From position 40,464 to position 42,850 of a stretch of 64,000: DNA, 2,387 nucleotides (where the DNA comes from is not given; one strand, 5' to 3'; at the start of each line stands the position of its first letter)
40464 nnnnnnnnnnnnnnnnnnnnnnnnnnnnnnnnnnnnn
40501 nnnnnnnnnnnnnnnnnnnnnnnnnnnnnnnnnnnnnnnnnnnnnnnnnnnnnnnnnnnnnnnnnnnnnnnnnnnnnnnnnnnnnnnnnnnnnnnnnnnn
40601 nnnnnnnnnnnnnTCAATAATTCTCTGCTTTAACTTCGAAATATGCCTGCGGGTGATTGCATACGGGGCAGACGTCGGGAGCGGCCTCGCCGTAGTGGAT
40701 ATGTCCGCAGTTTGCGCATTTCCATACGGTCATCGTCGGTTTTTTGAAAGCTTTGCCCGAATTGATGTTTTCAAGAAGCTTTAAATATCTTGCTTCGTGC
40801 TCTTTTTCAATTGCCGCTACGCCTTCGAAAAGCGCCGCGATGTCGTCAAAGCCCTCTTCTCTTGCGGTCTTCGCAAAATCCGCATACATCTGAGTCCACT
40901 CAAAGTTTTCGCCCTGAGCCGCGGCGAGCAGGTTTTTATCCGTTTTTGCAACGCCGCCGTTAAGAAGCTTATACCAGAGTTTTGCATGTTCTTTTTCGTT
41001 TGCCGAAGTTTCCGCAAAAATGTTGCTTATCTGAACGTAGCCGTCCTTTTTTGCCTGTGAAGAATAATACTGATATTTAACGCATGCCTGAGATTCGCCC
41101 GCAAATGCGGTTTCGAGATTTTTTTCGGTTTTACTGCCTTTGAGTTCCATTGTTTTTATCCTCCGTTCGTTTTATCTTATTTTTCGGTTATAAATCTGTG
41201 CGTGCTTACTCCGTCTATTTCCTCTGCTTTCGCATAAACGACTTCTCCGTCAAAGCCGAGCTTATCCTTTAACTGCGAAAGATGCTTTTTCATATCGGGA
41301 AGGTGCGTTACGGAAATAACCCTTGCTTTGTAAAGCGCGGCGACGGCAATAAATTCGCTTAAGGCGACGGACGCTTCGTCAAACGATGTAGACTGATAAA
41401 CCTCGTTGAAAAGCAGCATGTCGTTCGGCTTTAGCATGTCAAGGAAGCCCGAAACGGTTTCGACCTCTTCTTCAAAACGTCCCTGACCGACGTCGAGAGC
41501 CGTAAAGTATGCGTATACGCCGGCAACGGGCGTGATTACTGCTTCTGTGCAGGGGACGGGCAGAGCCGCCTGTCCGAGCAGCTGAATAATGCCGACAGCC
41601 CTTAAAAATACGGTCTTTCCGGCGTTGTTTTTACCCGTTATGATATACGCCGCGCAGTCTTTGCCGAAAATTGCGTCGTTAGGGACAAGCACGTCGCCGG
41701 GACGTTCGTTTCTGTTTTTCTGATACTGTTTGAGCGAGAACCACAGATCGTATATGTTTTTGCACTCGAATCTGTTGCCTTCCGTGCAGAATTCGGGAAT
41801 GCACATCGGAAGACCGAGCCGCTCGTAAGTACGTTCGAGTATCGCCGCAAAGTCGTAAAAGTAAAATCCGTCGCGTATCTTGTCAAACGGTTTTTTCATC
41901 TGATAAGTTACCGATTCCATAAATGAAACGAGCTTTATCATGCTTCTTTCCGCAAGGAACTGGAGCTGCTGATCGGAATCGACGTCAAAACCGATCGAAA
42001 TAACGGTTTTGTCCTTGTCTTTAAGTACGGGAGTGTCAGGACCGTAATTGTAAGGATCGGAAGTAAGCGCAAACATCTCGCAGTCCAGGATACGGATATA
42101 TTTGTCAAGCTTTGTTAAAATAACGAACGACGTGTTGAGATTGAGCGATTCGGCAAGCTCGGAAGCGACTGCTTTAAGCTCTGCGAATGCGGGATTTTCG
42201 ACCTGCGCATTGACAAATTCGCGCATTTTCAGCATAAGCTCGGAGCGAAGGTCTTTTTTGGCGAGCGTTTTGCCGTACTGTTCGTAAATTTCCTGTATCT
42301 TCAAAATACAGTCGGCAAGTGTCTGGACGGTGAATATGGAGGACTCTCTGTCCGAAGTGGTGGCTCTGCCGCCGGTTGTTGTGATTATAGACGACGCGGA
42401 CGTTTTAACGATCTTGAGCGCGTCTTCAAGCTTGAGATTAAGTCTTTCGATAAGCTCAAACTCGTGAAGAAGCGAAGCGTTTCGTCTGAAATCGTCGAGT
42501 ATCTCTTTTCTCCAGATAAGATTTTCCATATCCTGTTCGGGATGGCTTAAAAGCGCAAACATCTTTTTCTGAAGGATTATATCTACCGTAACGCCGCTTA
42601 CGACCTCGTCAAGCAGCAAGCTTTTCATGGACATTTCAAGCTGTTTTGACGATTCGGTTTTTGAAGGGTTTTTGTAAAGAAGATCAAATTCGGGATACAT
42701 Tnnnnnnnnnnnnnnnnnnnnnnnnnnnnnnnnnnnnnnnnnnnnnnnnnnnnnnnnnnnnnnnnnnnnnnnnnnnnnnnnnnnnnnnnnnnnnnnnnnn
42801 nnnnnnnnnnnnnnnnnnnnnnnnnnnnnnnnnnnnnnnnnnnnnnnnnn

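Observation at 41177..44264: Two translationally coupled MutS-domain-V-only paralogs with Asp-to-Asn Walker B motifs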

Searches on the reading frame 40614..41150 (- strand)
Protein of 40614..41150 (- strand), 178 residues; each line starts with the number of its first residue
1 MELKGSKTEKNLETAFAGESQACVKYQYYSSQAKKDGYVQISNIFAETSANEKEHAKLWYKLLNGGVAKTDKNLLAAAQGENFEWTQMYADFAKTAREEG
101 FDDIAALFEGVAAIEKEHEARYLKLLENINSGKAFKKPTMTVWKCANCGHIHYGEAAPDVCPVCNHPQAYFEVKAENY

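Call 3: search_protein_families(library=pfam, proteins=[window:40614-41150:-], max_evalue=1)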
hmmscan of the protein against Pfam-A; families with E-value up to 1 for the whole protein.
window:40614-41150:- (178 aa): 15 families
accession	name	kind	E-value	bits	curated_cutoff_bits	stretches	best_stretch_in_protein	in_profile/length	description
PF02915.23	Rubrerythrin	-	1.9e-25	90.3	22.8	1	10-126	1-137/137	Rubrerythrin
PF21349.2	RUBY_RBDX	-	6.4e-15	54.7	26.5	1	143-172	1-30/30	Rubrerythrin, rubredoxin-like domain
PF23458.2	DUF7130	-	3.5e-06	27.3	35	1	112-173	25-85/89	Domain of unknown function (DUF7130)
PF00210.30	Ferritin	-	1.3e-05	25.6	24.5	1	10-130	2-140/142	Ferritin-like domain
PF13668.12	Ferritin_2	-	0.0024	18.4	24.7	1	39-113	39-99/138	Ferritin-like domain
PF18547.6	HalOD2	-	0.0082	16.5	27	1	132-154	21-43/52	Halobacterial output domain 2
PF08759.17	GT-D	-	0.01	16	27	1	31-110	36-116/225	Glycosyltransferase GT-D fold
PF03405.20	FA_desaturase_2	-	0.028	13.7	22.7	0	91-129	171-209/325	Fatty acid desaturase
PF23455.1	DUF7129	-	0.044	14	30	1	138-165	7-34/45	Domain of unknown function (DUF7129)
PF06881.16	Elongin_A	-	0.058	14.4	29.8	1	46-120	29-102/105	RNA polymerase II transcription factor SIII (Elongin) subunit A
PF01096.23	Zn_ribbon_TFIIS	-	0.079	13.2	21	0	161-171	3-13/39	Transcription factor S-II (TFIIS)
PF12760.12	Zn_ribbon_IS1595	-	0.1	13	25.4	0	140-150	35-45/46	Transposase zinc-ribbon domain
PF14206.11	Cys_rich_CPCC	-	0.14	12.4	24.5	1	144-171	2-31/75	Cysteine-rich CPCC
PF14803.11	Zn_ribbon_Nudix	-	0.47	10.9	25.6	1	145-153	25-33/34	Nudix N-terminal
PF23145.1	Zf_2nd_IFT121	-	0.68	10.1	25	0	131-165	6-41/45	IFT121, second zinc finger domain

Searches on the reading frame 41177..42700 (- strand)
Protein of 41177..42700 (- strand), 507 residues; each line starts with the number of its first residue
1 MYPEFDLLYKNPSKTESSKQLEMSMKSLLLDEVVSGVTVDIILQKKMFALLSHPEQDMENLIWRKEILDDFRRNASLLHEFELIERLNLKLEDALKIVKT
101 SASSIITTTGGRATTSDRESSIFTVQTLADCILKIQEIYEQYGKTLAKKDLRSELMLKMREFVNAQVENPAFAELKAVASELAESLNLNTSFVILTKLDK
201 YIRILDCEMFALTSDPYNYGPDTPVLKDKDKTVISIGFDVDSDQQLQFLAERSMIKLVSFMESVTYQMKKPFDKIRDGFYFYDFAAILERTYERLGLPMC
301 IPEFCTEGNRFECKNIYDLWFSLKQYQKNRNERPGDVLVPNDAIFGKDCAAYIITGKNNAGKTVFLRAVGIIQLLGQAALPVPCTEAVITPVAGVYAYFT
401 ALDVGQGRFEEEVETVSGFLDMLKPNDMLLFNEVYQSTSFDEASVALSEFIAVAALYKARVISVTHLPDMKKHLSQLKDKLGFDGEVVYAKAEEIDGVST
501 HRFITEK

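Call 3: search_protein_families(library=pfam, proteins=[window:41177-42700:-], max_evalue=1)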
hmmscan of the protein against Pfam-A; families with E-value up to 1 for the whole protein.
window:41177-42700:- (507 aa): 2 families
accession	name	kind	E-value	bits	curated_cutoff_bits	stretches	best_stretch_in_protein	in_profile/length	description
PF00488.27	MutS_V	-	1.2e-14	55.2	30.2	1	353-478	2-131/188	MutS domain V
PF13304.12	AAA_21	-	0.055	14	27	1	353-373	3-23/304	AAA domain, putative AbiEii toxin, Type IV TA system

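Call 4: search_protein_families(library=ncbifam, proteins=[window:41177-42700:-], max_evalue=1)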
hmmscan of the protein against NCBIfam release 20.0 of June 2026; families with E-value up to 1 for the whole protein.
window:41177-42700:- (507 aa): 4 families
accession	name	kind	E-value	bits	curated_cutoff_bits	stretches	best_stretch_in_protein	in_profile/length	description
NF003810.1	PRK05399.1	equivalog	1.2e-13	50.7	480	1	338-473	590-731/793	DNA mismatch repair protein MutS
NF052383.1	ATPase_KamC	equivalog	4.8e-12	45.4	300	1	351-471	309-432/508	lysine 5,6-aminomutase reactivase ATPase KamC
TIGR01069.2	mutS2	equivalog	1.1e-11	43.8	400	1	337-472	315-454/790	endonuclease MutS2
TIGR01070.1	mutS1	equivalog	2.3e-10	39.5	641.7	1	338-470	581-717/840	DNA mismatch repair protein MutS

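Call 5: search_protein_families(library=padloc, proteins=[window:41177-42700:-], max_evalue=1)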
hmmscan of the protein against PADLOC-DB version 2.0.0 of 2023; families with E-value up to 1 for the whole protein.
window:41177-42700:- (507 aa): 5 families
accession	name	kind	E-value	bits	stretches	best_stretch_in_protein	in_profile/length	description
PDLC02980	AriA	-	0.0061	14.6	1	353-373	3-23/304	-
PDLC02336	AbiLi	-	0.011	13.4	1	353-382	26-49/340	AbiLi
PDLC00304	PtuA1|PtuA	-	0.011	12.9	0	33-108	358-434/444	AAA ATPase domain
PDLC04408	PDC-M09B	-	0.022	11.2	1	373-430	368-422/486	-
PDLC02335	AbiLi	-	0.023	11.8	1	351-412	78-133/326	AbiLi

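Call 7: find_homologous_proteins(query=window:41177-42700:-, max_evalue=0.001)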
Query window:41177-42700:- (507 aa): 30 proteins with E <= 0.001 among 8000 candidates.
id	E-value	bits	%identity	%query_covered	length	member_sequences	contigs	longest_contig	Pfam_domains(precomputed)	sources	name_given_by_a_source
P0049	0.0e+0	1085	96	100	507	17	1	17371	PF00488.28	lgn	-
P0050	0.0e+0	1036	90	100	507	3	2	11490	PF00488.28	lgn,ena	-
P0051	1.1e-294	996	87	100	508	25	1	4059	PF00488.28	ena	-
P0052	1.1e-290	983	86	100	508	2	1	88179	PF00488.28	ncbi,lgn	-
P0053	9.2e-276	933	82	100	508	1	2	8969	PF00488.28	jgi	-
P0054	3.0e-244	830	73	100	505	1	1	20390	PF00488.28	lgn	-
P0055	1.1e-222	758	66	100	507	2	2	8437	PF00488.28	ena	-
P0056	5.0e-220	750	65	100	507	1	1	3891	PF00488.28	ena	-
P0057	9.3e-215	732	62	100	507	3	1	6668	PF00488.28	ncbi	-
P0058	8.0e-209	713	60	100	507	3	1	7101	PF00488.28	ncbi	-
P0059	3.7e-208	711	61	100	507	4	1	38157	PF00488.28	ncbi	-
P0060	8.7e-186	637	56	100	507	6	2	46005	PF00488.28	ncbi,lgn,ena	-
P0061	6.1e-125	436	45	98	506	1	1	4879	PF00488.28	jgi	-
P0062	1.6e-122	428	44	98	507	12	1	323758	PF00488.28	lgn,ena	-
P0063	1.6e-120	422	41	99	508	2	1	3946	PF00488.28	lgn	-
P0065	9.5e-31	126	25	96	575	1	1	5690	PF00488.28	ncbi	-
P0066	2.4e-26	111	26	88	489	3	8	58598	PF00488.28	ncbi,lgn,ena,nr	ncbi:MAG: hypothetical protein IJF49_06870 [Clostridia bacterium]|nr:hypothetical protein [Clostridi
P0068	6.0e-20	90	25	88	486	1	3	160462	PF00488.28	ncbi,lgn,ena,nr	ncbi:MAG: hypothetical protein IJX28_07085 [Clostridia bacterium]|nr:hypothetical protein [Clostridi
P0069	5.1e-19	87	24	84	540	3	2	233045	PF00488.28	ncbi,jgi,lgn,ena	jgi:DNA mismatch repair protein MutS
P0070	1.6e-10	59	27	50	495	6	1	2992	PF00488.28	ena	-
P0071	9.4e-10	56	34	32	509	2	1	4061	PF00488.28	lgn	-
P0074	4.8e-5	41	24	33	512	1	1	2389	PF00488.28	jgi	jgi:DNA mismatch repair protein MutS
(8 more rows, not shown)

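Call 14: find_encoding_contigs(protein=P0069, flank=8000, max_places=3)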
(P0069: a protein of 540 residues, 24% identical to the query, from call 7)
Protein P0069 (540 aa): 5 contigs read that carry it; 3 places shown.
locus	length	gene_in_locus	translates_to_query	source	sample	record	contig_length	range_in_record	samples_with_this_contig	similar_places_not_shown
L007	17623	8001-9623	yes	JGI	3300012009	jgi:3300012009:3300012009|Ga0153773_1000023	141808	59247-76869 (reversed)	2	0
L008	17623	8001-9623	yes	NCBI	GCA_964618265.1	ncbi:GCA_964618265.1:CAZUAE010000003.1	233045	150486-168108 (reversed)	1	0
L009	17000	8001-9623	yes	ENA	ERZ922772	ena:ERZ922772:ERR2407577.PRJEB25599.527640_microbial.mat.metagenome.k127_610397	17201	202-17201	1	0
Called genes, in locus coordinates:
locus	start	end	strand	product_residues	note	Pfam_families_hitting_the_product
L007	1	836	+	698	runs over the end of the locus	-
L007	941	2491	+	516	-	PF00270:DEAD, PF04851:ResIII, PF00271:Helicase_C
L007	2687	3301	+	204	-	PF00163:Ribosomal_S4, PF01479:S4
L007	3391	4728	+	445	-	PF03631:Virul_fac_BrkB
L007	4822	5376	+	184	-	-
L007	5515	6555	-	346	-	PF01208:URO-D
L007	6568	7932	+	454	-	PF00232:Glyco_hydro_1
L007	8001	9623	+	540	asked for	PF00488:MutS_V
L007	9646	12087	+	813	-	PF00072:Response_reg, PF00989:PAS (faint), PF08447:PAS_3 (weak), PF13426:PAS_9 (faint), PF08447:PAS_3, PF00512:HisKA (faint), PF02518:HATPase_c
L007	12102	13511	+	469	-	PF00072:Response_reg, PF00158:Sigma54_activat, PF14532:Sigma54_activ_2, PF07728:AAA_5 (faint), PF25601:AAA_lid_14, PF02954:HTH_8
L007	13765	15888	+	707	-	PF02743:dCache_1, PF00672:HAMP, PF00015:MCPsignal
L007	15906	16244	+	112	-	PF01740:STAS (weak), PF13466:STAS_2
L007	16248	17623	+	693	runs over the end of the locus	PF01627:Hpt, PF02895:H-kinase_dim, PF02518:HATPase_c, PF01584:CheW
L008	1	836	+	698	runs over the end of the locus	-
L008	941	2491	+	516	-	PF00270:DEAD, PF04851:ResIII, PF00271:Helicase_C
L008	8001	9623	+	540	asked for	PF00488:MutS_V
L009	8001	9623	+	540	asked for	PF00488:MutS_V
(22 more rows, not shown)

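Call 15: find_encoding_contigs(protein=P0068, flank=8000, max_places=3)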
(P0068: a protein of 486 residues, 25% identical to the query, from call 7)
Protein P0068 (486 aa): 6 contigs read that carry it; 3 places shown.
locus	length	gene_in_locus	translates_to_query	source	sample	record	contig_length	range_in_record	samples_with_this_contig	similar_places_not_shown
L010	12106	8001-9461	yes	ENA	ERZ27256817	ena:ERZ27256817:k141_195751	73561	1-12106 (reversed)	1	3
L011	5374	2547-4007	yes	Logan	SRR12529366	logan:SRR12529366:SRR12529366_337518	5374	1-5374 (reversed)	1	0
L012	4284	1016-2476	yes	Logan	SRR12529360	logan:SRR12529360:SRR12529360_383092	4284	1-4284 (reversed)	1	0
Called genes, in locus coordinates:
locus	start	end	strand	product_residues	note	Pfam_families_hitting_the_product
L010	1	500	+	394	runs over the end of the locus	PF00483:NTP_transferase, PF00132:Hexapep (faint), PF24894:Hexapep_GlmU, PF25084:LbH_EIF2B, PF25087:GMPPB_C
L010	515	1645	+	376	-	PF00483:NTP_transferase, PF25084:LbH_EIF2B (weak), PF24894:Hexapep_GlmU, PF25247:LbH_GLGC (faint)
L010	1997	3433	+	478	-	PF08323:Glyco_transf_5, PF13439:Glyco_transf_4 (weak), PF13579:Glyco_trans_4_4 (faint), PF00534:Glycos_transf_1, PF13692:Glyco_trans_1_4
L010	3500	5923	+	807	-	PF00343:Phosphorylase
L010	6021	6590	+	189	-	-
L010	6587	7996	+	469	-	PF00488:MutS_V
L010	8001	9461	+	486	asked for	PF00488:MutS_V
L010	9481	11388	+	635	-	PF00128:Alpha-amylase, PF16657:Malt_amylase_C (weak)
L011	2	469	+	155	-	?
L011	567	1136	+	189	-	-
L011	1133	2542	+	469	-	PF00488:MutS_V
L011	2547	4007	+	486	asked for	PF00488:MutS_V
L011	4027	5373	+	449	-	?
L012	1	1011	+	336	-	?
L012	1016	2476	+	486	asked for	PF00488:MutS_V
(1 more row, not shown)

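Call 38: search_protein_families(library=phrogs, proteins=[window:41177-42700:-], max_evalue=0.1)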
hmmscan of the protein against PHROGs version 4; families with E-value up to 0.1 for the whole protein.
window:41177-42700:- (507 aa): 2 families
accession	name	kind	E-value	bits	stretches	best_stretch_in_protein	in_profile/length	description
phrog_30120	-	unknown function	1.6e-10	40.7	1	331-473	324-470/858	-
phrog_8439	-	unknown function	0.00023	20.4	1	338-467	593-725/853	-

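Call 98: search_protein_families(library=ncbifam, proteins=[P0070, P0071, P0074, P0066, P0069, P0065], max_evalue=0.00001)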
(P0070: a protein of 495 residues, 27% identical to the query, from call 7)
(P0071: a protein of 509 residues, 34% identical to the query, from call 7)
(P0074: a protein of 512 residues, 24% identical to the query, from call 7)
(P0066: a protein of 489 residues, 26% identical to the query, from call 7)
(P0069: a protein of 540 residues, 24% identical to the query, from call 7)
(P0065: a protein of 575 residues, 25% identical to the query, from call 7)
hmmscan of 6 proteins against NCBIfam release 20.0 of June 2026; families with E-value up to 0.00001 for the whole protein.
P0070 (495 aa): 4 families
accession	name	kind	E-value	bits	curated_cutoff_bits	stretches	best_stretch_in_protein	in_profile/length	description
TIGR01069.2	mutS2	equivalog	7.7e-16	57.6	400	1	307-357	312-363/790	endonuclease MutS2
NF052383.1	ATPase_KamC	equivalog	1.2e-15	57.3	300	1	322-445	308-431/508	lysine 5,6-aminomutase reactivase ATPase KamC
NF003810.1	PRK05399.1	equivalog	3.8e-14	52.3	480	1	311-483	590-768/793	DNA mismatch repair protein MutS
TIGR01070.1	mutS1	equivalog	3e-12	45.7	641.7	1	307-483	577-757/840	DNA mismatch repair protein MutS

P0071 (509 aa): 4 families
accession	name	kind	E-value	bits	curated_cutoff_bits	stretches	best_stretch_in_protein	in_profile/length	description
TIGR01069.2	mutS2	equivalog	6.9e-11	41.2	400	1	267-344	290-365/790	endonuclease MutS2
NF003810.1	PRK05399.1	equivalog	1.5e-10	40.4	480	1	255-432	551-726/793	DNA mismatch repair protein MutS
NF052383.1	ATPase_KamC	equivalog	2.7e-09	36.4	300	1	268-436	268-433/508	lysine 5,6-aminomutase reactivase ATPase KamC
TIGR01070.1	mutS1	equivalog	3.6e-09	35.5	641.7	1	253-432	541-715/840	DNA mismatch repair protein MutS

P0074 (512 aa): 4 families
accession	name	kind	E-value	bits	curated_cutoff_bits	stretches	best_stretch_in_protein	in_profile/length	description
NF003810.1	PRK05399.1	equivalog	3.9e-21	75.4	480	1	284-458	560-735/793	DNA mismatch repair protein MutS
TIGR01069.2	mutS2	equivalog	2e-20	72.8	400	1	262-459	272-460/790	endonuclease MutS2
TIGR01070.1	mutS1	equivalog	1.4e-19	69.9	641.7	1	314-461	579-727/840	DNA mismatch repair protein MutS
NF052383.1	ATPase_KamC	equivalog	1.3e-15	57.2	300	1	282-460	264-440/508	lysine 5,6-aminomutase reactivase ATPase KamC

P0066 (489 aa): 4 families
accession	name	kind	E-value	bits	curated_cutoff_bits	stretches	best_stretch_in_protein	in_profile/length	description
NF052383.1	ATPase_KamC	equivalog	3.9e-17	62.2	300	1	286-463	259-432/508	lysine 5,6-aminomutase reactivase ATPase KamC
TIGR01069.2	mutS2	equivalog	1.2e-14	53.6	400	1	317-472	314-462/790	endonuclease MutS2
NF003810.1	PRK05399.1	equivalog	5.1e-14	51.9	480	1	289-465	556-731/793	DNA mismatch repair protein MutS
TIGR01070.1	mutS1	equivalog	1.1e-09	37.2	641.7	1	313-447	570-701/840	DNA mismatch repair protein MutS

P0069 (540 aa): 4 families
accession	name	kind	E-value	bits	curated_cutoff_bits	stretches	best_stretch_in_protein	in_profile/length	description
NF003810.1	PRK05399.1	equivalog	5.6e-25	88.1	480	1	303-529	562-778/793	DNA mismatch repair protein MutS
TIGR01069.2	mutS2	equivalog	9.8e-24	83.7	400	1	303-533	291-504/790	endonuclease MutS2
TIGR01070.1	mutS1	equivalog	2.4e-17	62.6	641.7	1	327-533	576-771/840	DNA mismatch repair protein MutS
NF052383.1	ATPase_KamC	equivalog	8.6e-17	61.1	300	1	346-471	308-433/508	lysine 5,6-aminomutase reactivase ATPase KamC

P0065 (575 aa): 4 families
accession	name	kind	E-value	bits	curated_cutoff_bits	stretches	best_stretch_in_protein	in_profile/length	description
NF052383.1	ATPase_KamC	equivalog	6.5e-25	87.9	300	1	372-496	309-433/508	lysine 5,6-aminomutase reactivase ATPase KamC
NF003810.1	PRK05399.1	equivalog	3.6e-24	85.5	480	1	359-499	590-733/793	DNA mismatch repair protein MutS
TIGR01070.1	mutS1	equivalog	2.7e-23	82.3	641.7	1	354-497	576-720/840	DNA mismatch repair protein MutS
TIGR01069.2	mutS2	equivalog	4.1e-20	71.7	400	1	357-496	314-454/790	endonuclease MutS2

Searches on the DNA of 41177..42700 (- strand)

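Call 104: search_rna_families(sources=[L007, L032, L033, L035, L036, L039, L047, L054, L060, L061, L068], threshold=gathering)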
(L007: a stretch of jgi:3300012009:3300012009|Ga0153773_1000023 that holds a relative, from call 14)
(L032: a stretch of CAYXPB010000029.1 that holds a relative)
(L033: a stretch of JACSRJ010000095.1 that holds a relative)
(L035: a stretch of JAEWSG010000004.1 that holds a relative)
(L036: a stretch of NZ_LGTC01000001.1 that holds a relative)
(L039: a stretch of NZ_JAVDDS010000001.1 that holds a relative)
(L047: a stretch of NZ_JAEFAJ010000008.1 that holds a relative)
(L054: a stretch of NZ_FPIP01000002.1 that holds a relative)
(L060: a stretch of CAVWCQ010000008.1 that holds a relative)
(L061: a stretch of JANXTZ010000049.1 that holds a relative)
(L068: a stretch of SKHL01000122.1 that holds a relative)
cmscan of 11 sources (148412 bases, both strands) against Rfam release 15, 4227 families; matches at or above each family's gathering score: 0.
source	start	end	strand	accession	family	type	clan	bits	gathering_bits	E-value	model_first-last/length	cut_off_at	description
